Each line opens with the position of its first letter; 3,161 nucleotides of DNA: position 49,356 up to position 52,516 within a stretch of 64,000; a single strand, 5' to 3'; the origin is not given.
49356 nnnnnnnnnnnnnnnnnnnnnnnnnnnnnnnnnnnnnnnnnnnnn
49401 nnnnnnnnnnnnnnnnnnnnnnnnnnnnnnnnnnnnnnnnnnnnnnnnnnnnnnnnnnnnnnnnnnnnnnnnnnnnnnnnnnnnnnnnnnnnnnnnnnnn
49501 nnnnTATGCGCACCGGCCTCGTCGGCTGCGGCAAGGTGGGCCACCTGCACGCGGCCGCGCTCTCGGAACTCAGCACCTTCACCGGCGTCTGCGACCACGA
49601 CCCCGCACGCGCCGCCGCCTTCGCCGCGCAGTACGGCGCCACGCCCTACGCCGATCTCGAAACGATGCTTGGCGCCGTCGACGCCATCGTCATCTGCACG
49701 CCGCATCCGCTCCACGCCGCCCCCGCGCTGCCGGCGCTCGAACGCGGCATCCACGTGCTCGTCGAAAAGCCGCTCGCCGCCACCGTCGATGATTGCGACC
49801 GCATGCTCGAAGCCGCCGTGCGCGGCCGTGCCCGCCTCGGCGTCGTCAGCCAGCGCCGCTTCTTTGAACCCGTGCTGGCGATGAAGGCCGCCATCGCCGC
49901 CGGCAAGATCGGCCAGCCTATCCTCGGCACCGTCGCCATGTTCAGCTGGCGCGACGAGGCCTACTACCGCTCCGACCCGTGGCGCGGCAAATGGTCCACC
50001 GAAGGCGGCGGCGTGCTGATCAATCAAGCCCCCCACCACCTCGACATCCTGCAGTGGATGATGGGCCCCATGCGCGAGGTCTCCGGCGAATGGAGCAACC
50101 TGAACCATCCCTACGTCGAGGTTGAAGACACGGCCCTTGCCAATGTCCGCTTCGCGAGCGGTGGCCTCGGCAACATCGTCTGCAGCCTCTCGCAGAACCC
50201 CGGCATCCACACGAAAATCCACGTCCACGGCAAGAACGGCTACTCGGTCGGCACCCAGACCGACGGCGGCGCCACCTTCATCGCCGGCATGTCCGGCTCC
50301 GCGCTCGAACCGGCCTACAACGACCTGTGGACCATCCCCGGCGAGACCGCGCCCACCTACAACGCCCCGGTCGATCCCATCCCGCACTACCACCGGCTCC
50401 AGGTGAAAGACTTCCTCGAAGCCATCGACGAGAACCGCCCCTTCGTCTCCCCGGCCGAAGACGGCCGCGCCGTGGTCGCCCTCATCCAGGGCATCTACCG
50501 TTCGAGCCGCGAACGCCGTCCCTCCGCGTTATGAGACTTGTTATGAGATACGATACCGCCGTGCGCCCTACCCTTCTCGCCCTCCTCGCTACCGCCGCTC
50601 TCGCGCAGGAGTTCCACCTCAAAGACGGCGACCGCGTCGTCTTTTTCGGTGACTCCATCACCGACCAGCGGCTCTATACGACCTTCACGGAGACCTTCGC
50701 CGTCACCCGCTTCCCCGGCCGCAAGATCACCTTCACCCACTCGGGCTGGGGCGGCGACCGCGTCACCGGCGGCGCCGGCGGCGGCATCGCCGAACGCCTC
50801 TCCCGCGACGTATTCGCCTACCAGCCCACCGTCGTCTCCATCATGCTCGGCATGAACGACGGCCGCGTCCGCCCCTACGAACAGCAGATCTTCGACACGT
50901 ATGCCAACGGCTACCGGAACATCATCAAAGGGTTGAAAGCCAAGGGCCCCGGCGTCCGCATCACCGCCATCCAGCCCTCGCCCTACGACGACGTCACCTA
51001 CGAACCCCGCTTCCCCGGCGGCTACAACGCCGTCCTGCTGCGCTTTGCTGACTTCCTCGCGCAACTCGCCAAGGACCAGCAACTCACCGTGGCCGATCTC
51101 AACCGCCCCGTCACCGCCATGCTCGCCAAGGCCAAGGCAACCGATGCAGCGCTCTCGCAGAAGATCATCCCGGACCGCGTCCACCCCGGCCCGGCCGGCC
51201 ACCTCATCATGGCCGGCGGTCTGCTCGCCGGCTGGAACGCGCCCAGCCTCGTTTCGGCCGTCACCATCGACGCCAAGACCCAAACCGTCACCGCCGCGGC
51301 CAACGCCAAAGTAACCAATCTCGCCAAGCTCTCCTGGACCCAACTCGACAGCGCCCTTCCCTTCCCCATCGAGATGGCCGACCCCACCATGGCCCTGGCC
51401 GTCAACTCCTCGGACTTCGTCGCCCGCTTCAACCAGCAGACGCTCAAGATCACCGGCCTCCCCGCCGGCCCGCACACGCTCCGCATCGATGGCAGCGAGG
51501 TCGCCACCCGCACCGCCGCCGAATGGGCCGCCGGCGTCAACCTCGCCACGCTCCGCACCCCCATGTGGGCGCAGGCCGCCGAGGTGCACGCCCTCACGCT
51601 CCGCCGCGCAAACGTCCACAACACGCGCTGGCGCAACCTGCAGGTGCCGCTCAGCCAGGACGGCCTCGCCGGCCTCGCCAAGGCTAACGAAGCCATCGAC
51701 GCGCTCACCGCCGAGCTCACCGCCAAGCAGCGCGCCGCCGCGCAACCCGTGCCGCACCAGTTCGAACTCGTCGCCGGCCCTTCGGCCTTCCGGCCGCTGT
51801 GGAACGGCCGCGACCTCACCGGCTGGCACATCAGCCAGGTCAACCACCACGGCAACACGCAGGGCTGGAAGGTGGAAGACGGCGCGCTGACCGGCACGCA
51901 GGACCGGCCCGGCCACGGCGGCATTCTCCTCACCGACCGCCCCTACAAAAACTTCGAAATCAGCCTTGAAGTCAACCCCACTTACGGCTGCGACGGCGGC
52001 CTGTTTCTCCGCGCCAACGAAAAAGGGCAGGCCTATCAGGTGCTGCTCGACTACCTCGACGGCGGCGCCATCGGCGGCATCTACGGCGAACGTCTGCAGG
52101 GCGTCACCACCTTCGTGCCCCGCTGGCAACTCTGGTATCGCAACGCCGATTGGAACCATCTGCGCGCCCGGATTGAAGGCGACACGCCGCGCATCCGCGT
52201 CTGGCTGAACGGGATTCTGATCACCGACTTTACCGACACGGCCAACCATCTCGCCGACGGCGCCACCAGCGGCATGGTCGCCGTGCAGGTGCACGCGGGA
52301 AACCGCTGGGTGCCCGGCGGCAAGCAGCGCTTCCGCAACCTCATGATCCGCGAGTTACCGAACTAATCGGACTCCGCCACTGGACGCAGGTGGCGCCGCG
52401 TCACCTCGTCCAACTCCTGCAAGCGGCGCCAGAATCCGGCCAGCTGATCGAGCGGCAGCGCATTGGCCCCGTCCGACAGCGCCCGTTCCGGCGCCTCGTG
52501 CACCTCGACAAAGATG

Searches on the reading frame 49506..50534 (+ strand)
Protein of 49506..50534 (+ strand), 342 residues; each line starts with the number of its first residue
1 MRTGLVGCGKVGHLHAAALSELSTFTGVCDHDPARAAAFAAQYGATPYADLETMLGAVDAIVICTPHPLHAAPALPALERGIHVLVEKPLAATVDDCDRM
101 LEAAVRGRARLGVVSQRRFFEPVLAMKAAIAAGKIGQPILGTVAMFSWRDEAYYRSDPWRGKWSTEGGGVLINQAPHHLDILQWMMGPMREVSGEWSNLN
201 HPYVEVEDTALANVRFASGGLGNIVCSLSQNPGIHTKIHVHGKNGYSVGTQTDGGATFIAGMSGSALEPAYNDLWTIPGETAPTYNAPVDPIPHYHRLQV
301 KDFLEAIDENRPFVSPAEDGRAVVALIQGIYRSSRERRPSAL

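Call 20: search_protein_families(library=pfam, proteins=[window:49506-50534:+], max_evalue=0.01)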
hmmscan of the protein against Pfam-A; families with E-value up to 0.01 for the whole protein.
window:49506-50534:+ (342 aa): 7 families
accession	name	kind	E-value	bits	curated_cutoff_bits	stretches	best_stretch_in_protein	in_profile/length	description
PF22725.1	GFO_IDH_MocA_C3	-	2.2e-27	95.9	27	1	124-246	2-122/124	GFO/IDH/MocA C-terminal domain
PF01408.29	GFO_IDH_MocA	-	2.3e-27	96.5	24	1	2-113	2-118/120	Oxidoreductase family, NAD-binding Rossmann fold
PF02894.22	GFO_IDH_MocA_C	-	3.1e-25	89.7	22.9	1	127-340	1-216/218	Oxidoreductase family, C-terminal alpha/beta domain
PF03447.22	NAD_binding_3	-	0.00055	21.1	24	1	7-106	1-108/116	Homoserine dehydrogenase, NAD binding domain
PF03807.23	F420_oxidored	-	0.0019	19.2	21.6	1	4-75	3-76/94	NADP oxidoreductase coenzyme F420-dependent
PF01488.26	Shikimate_DH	-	0.0036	17.8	24.3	1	3-68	15-86/138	Shikimate / quinate 5-dehydrogenase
PF02826.25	2-Hacid_dh_C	-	0.0038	17.1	25.1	1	2-67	38-101/178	D-isomer specific 2-hydroxyacid dehydrogenase, NAD binding domain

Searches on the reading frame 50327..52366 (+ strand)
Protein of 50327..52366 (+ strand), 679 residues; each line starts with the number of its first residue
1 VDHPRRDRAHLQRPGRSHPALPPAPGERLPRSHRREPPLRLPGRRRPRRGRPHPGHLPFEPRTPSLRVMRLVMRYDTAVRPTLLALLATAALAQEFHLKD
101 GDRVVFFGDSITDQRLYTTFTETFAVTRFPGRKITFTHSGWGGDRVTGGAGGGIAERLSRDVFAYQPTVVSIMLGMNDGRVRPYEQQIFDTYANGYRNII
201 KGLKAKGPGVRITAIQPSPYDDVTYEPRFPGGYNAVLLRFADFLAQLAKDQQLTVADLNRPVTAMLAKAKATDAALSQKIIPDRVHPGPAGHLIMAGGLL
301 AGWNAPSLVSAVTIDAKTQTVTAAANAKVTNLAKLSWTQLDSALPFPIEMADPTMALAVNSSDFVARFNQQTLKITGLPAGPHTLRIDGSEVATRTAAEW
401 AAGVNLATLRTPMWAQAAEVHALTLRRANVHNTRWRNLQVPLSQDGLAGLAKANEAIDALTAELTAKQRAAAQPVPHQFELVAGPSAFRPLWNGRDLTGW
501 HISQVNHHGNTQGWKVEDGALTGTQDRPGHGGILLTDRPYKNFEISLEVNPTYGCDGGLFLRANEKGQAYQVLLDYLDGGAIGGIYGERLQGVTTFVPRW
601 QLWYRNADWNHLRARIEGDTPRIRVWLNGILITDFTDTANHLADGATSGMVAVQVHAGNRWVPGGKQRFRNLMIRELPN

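Call 20: search_protein_families(library=pfam, proteins=[window:50327-52366:+], max_evalue=0.01)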
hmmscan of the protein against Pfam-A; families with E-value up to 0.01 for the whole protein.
window:50327-52366:+ (679 aa): 3 families
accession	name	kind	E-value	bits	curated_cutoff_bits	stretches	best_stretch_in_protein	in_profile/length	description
PF06439.18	3keto-disac_hyd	-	9.4e-28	98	26.8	1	488-675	2-187/187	3-keto-disaccharide hydrolase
PF13472.12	Lipase_GDSL_2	-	9e-21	75.6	32.9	1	106-292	1-176/178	GDSL-like Lipase/Acylhydrolase family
PF00657.28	Lipase_GDSL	-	3.2e-12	47.5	23.6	1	104-296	1-205/208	GDSL-like Lipase/Acylhydrolase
